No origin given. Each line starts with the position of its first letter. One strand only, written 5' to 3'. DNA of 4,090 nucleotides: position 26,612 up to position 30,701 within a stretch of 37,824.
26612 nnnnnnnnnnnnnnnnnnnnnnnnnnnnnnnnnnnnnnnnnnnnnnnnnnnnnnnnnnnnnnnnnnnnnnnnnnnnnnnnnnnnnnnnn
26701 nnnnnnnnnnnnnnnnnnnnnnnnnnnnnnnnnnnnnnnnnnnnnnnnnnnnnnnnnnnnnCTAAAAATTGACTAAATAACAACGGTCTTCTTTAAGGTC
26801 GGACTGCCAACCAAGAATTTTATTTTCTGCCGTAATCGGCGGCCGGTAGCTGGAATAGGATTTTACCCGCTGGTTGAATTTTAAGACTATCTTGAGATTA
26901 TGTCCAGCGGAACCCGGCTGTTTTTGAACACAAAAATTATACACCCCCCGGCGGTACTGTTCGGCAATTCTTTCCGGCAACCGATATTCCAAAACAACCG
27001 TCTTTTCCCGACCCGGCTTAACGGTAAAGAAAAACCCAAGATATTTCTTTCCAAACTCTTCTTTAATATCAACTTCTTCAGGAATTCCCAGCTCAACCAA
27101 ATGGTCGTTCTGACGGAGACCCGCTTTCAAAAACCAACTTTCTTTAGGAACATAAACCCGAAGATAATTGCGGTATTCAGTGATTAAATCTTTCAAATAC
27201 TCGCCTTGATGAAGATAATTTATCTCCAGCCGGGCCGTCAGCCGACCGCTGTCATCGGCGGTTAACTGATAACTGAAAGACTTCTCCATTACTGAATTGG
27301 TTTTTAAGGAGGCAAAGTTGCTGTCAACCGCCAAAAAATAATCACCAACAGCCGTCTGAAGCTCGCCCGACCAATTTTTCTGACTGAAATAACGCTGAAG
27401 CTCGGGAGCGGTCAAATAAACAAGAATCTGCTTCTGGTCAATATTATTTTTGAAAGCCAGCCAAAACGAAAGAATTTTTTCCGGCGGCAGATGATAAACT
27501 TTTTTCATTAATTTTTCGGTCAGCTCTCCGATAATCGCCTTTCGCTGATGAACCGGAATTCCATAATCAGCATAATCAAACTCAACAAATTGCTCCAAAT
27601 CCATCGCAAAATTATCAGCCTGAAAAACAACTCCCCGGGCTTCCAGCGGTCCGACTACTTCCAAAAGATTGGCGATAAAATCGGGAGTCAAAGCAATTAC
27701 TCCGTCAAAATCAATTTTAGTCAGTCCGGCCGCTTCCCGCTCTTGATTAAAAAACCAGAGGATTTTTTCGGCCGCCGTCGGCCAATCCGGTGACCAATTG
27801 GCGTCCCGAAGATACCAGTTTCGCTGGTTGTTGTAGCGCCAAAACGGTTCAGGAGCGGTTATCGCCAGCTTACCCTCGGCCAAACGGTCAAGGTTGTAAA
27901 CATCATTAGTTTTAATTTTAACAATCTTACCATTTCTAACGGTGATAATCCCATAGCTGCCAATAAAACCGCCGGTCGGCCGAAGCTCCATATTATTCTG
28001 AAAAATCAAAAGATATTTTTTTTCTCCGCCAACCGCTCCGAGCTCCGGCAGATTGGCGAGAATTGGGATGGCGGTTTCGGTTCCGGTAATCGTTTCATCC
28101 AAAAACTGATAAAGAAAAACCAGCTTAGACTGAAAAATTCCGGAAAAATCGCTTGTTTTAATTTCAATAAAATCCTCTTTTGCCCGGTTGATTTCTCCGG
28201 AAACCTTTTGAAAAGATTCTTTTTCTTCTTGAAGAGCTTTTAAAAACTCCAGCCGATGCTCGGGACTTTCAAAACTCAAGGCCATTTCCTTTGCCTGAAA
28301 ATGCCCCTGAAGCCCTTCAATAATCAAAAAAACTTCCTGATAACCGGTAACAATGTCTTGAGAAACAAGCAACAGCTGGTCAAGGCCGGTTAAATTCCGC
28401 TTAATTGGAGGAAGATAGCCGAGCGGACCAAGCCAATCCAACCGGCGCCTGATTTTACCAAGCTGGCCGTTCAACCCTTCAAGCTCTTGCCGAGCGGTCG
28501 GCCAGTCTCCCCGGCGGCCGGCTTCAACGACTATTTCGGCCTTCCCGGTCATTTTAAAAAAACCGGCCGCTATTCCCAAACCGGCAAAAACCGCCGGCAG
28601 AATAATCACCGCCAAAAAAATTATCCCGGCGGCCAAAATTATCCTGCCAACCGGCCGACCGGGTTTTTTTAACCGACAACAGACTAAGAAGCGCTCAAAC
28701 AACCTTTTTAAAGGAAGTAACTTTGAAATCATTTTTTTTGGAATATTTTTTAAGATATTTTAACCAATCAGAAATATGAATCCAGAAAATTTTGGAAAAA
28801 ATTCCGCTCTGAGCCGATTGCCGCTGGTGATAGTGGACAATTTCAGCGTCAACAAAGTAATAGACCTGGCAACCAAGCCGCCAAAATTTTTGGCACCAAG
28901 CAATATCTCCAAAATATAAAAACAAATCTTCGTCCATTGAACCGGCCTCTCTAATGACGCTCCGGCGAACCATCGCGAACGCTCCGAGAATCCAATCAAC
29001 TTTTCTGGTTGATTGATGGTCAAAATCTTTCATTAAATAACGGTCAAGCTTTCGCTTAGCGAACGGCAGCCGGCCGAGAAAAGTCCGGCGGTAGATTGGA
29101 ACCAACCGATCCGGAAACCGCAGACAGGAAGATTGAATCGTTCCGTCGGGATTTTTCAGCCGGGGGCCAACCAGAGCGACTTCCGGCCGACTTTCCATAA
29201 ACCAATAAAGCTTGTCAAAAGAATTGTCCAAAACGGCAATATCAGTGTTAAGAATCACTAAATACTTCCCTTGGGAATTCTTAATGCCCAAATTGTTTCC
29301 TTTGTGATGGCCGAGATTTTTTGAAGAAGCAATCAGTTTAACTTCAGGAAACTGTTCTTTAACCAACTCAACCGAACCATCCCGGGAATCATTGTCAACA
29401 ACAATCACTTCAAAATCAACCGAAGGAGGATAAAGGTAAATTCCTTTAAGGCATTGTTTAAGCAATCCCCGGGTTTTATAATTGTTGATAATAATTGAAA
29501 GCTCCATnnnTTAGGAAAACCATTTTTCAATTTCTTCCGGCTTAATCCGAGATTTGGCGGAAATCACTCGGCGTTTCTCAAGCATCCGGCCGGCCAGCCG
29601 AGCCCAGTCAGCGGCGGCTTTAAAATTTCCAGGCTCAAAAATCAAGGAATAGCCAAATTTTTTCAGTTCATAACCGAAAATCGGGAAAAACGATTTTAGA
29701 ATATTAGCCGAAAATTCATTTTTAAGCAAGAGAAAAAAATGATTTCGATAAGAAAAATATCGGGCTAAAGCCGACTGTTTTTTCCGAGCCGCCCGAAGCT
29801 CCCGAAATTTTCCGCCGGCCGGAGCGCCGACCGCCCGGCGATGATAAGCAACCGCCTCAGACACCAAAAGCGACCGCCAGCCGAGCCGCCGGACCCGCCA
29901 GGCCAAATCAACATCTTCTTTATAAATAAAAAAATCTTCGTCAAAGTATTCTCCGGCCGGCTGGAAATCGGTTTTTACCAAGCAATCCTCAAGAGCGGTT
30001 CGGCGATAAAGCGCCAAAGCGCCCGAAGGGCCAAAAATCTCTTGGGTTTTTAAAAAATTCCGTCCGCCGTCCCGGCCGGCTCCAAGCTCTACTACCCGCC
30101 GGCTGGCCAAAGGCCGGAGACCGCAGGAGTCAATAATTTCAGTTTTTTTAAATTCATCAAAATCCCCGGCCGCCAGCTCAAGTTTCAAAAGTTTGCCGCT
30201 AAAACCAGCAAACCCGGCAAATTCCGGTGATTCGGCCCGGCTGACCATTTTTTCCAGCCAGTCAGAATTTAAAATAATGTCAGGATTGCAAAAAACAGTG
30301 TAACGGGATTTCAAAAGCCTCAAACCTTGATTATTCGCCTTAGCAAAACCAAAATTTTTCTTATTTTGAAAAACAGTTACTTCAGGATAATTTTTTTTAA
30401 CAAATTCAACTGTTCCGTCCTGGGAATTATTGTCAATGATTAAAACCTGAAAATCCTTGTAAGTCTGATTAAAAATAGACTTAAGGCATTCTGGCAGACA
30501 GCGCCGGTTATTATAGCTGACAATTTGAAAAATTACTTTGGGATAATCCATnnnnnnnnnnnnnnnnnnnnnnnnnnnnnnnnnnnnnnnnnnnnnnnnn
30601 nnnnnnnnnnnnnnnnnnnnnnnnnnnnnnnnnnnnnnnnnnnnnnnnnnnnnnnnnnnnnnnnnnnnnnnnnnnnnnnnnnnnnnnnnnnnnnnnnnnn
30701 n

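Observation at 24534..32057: Synthase-type glycan cluster with a DUF4012 protein and an embedded MreB: candidate uncharacterised envelope-polymer assembly module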

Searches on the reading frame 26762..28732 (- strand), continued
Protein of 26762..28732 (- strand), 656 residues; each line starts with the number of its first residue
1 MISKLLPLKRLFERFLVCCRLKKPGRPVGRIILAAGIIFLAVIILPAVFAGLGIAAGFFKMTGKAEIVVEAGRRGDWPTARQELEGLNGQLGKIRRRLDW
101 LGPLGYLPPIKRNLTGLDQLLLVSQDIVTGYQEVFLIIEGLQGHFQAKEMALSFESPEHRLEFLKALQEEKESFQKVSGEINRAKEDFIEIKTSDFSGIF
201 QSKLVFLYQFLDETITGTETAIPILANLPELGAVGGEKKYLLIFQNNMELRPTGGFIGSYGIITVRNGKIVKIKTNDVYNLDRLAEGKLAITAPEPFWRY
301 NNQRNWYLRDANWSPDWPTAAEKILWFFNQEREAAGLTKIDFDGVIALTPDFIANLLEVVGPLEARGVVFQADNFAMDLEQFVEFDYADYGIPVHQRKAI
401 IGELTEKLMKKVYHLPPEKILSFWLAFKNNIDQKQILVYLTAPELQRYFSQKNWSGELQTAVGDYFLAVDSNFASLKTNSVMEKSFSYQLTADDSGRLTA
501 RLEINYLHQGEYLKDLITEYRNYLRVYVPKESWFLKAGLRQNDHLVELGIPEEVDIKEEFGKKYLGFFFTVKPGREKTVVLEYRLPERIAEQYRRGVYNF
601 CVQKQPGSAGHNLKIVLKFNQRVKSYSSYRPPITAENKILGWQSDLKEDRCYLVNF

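Call 80: find_encoding_contigs(protein=P0424, flank=10000, max_places=1)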
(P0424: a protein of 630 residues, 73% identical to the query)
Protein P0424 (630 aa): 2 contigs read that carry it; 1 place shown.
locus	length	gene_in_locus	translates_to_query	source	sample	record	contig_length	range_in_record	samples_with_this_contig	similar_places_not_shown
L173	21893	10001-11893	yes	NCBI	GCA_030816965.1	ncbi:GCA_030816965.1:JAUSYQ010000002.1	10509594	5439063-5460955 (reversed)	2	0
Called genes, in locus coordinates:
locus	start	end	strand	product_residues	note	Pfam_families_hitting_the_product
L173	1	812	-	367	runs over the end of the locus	PF13407:Peripla_BP_4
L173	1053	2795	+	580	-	PF07691:PA14 (weak)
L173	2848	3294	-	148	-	PF00376:MerR, PF13411:MerR_1, PF13591:MerR_2 (weak)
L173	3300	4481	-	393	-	PF00226:DnaJ, PF01556:DnaJ_C, PF00684:DnaJ_CXXCXGXG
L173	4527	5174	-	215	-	PF01025:GrpE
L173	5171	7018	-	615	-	PF00012:HSP70, PF06723:MreB_Mbl, PF00012:HSP70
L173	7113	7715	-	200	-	PF01451:LMWPc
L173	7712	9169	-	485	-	PF02706:Wzz, PF10609:ParA, PF13614:AAA_31, PF01656:CbiA (weak)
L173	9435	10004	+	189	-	-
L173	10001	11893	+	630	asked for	PF13196:DUF4012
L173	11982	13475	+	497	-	PF02397:Bac_transf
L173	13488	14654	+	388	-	-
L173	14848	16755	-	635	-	PF13522:GATase_6, PF13537:GATase_7, PF00733:Asn_synthase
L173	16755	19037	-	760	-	PF08240:ADH_N (faint), PF00107:ADH_zinc_N (weak), PF01408:GFO_IDH_MocA, PF22725:GFO_IDH_MocA_C3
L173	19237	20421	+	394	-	PF02350:Epimerase_2, PF13579:Glyco_trans_4_4 (weak)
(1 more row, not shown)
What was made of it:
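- On Polysaccharide co-polymerase (Wzz / PCP, PF02706): Streptomyces clusters carry a separate Wzz protein beside DUF4012 (call 80).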

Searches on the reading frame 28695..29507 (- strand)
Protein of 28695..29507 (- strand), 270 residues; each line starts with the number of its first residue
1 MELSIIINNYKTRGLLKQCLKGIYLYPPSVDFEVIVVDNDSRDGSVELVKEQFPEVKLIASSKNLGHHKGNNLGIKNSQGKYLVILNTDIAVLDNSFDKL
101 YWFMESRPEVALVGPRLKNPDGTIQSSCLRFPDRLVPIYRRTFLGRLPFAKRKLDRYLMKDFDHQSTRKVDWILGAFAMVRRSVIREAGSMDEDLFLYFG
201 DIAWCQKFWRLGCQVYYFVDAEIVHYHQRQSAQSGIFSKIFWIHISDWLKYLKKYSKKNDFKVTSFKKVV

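Call 3: search_protein_families(library=pfam, proteins=[window:28695-29507:-])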
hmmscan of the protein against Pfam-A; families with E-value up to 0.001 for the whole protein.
window:28695-29507:- (270 aa): 3 families
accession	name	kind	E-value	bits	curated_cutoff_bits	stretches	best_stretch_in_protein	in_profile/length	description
PF00535.33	Glycos_transf_2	-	2.2e-20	73.7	23.3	1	4-186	1-165/168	Glycosyl transferase family 2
PF13641.12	Glyco_tranf_2_3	-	3.2e-13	50.7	27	1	3-233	3-219/230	Glycosyltransferase like family 2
PF13712.12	Glyco_tranf_2_5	-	8.3e-06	26.1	27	1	68-235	42-180/210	Glycosyltransferase like family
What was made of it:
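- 28695..29507 (-): GT2_270, a soluble family-2 glycosyltransferase with weak rhamnosyltransferase-like similarity. Its 3' end overlaps the DUF4012 start by 38 nt. Glycos_transf_2 at 2.2e-20 (call 3).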

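Call 8: search_protein_families(library=ncbifam, proteins=[window:28695-29507:-], max_evalue=0.01)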
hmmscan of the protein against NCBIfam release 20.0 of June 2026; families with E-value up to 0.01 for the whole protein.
window:28695-29507:- (270 aa): 17 families
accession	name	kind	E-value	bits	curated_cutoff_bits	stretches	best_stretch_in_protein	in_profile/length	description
TIGR01556.1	rhamnosyltran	subfamily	1.2e-15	57.5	200.55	1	32-226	22-201/281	rhamnosyltransferase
NF041875.1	EPS_EpsD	equivalog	7.2e-12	45.3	370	1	3-121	1-121/325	exopolysaccharide biosynthesis glycosyltransferase EpsD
NF007482.0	PRK10073.1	equivalog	2.3e-10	40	423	1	2-100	7-106/334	glycosyltransferase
TIGR03965.1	mycofact_glyco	equivalog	2.5e-09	36.5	280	1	13-120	86-194/467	mycofactocin biosynthesis glycosyltransferase MftF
TIGR04283.1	glyco_like_mftF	equivalog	9.2e-09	35.2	182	1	3-104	1-97/221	TIGR04283 family arsenosugar biosynthesis glycosyltransferase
TIGR03111.1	glyc2_xrt_Gpos1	hypoth_equivalog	1.3e-08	34.1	363.95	1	3-120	51-173/439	TIGR03111 family XrtG-associated glycosyltransferase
NF050050.1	ProtGlycPglI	equivalog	3.2e-08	33.3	500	1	2-100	3-104/306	GalNAc(5)-diNAcBac-PP-undecaprenol beta-1,3-glucosyltransferase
TIGR03937.1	PgaC_IcaA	equivalog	1.1e-07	31.2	422.3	1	4-119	48-167/407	poly-beta-1,6-N-acetyl-D-glucosamine synthase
TIGR04009.1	wcaE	equivalog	1.8e-06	27.4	369.2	1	26-92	28-95/248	colanic acid biosynthesis glycosyltransferase WcaE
NF047683.1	TeichurnBiosyTuaG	equivalog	3.4e-06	26.9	400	1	3-108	8-115/252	teichuronic acid biosynthesis protein TuaG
NF038302.1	EPS_HpsE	equivalog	4.5e-05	22.6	300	1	1-117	1-124/307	hormogonium polysaccharide biosynthesis glycosyltransferase HpsE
NF047588.1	GlcsyltransPgfSStrep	equivalog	9.9e-05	21.7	500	1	1-90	1-96/308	glycosyltransferase PgfS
NF053739.1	GlytfEpsEBac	equivalog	0.00032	19.7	450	1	3-117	3-120/265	glycosyltransferase EpsE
NF050113.1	gal_furan_GlfT1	equivalog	0.00036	19.9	330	1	9-77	7-74/290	galactofuranosyltransferase GlfT1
NF038299.1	EPS_HpsN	equivalog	0.00099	18.2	425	1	2-117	2-119/317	hormogonium polysaccharide biosynthesis glycosyltransferase HpsN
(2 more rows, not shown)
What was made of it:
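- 28695..29507 (-): TIGR01556 at 1.2e-15, below its cutoff (call 8).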

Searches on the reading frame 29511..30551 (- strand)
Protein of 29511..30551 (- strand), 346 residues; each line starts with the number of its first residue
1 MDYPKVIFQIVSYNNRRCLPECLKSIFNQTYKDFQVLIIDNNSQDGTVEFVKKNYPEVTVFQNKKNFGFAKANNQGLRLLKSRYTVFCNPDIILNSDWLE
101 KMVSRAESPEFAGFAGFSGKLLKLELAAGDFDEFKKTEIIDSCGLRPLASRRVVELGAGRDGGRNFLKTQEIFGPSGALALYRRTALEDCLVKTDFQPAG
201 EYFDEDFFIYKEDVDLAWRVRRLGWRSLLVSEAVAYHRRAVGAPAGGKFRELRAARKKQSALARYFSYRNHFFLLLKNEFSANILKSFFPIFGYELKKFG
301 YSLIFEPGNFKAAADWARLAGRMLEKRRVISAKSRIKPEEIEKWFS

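Call 3: search_protein_families(library=pfam, proteins=[window:29511-30551:-])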
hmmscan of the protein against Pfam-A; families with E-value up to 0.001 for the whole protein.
window:29511-30551:- (346 aa): 5 families
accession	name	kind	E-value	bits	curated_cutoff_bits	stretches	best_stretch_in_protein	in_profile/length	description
PF00535.33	Glycos_transf_2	-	1.6e-28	100.2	23.3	1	10-189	4-166/168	Glycosyl transferase family 2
PF13641.12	Glyco_tranf_2_3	-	2.6e-16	60.8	27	1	4-238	1-212/230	Glycosyltransferase like family 2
PF10111.15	Glyco_tranf_2_2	-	2.2e-06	27.8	27.3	1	21-106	17-106/276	Glycosyltransferase like family 2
PF13704.12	Glyco_tranf_2_4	-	0.0005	20.9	27.5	0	35-84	21-69/98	Glycosyl transferase family 2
PF13632.12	Glyco_trans_2_3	-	0.00087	19.6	27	0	175-236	72-122/198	Glycosyl transferase family group 2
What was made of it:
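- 29511..30551 (-): GT2_346, a soluble family-2 glycosyltransferase. Glycos_transf_2 at 1.6e-28 (call 3).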

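Call 8: search_protein_families(library=ncbifam, proteins=[window:29511-30551:-], max_evalue=0.01)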
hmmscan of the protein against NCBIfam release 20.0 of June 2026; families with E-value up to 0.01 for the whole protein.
window:29511-30551:- (346 aa): 22 families
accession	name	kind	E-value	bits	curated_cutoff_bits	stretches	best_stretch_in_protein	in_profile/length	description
TIGR03965.1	mycofact_glyco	equivalog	4e-14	52.4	280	1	10-115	80-188/467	mycofactocin biosynthesis glycosyltransferase MftF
TIGR03937.1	PgaC_IcaA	equivalog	1.3e-13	50.7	422.3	1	2-109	43-154/407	poly-beta-1,6-N-acetyl-D-glucosamine synthase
NF041875.1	EPS_EpsD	equivalog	1.4e-13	51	370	1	10-102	5-100/325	exopolysaccharide biosynthesis glycosyltransferase EpsD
TIGR03111.1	glyc2_xrt_Gpos1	hypoth_equivalog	8.3e-12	44.6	363.95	1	2-187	47-227/439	TIGR03111 family XrtG-associated glycosyltransferase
NF047683.1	TeichurnBiosyTuaG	equivalog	1e-11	45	400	1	9-111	11-116/252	teichuronic acid biosynthesis protein TuaG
TIGR01556.1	rhamnosyltran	subfamily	5.7e-11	42.1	200.55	2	21-87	12-79/281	rhamnosyltransferase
NF007482.0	PRK10073.1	equivalog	7.5e-11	41.6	423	1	10-107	12-111/334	glycosyltransferase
NF053739.1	GlytfEpsEBac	equivalog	4.1e-10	39.1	450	1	4-105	1-106/265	glycosyltransferase EpsE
NF038299.1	EPS_HpsN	equivalog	3.4e-09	36.1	425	1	8-292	5-267/317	hormogonium polysaccharide biosynthesis glycosyltransferase HpsN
TIGR04195.1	S_glycosyl_SunS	equivalog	5.8e-09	35.3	350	1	2-92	55-142/421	SunS family peptide S-glycosyltransferase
TIGR04283.1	glyco_like_mftF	equivalog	6.8e-09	35.6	182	1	12-110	7-102/221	TIGR04283 family arsenosugar biosynthesis glycosyltransferase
NF038302.1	EPS_HpsE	equivalog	9.9e-09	34.6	300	1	9-113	6-118/307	hormogonium polysaccharide biosynthesis glycosyltransferase HpsE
NF050050.1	ProtGlycPglI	equivalog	6.7e-08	32.2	500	1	4-107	2-109/306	GalNAc(5)-diNAcBac-PP-undecaprenol beta-1,3-glucosyltransferase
NF041394.1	GtaseAglG_Halo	equivalog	2.3e-07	30.4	440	1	18-108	17-109/304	glucosyl-dolichyl phosphate glucuronosyltransferase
TIGR04242.1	nodulat_NodC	equivalog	1.2e-06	27.8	550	1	4-113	48-163/395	chitooligosaccharide synthase NodC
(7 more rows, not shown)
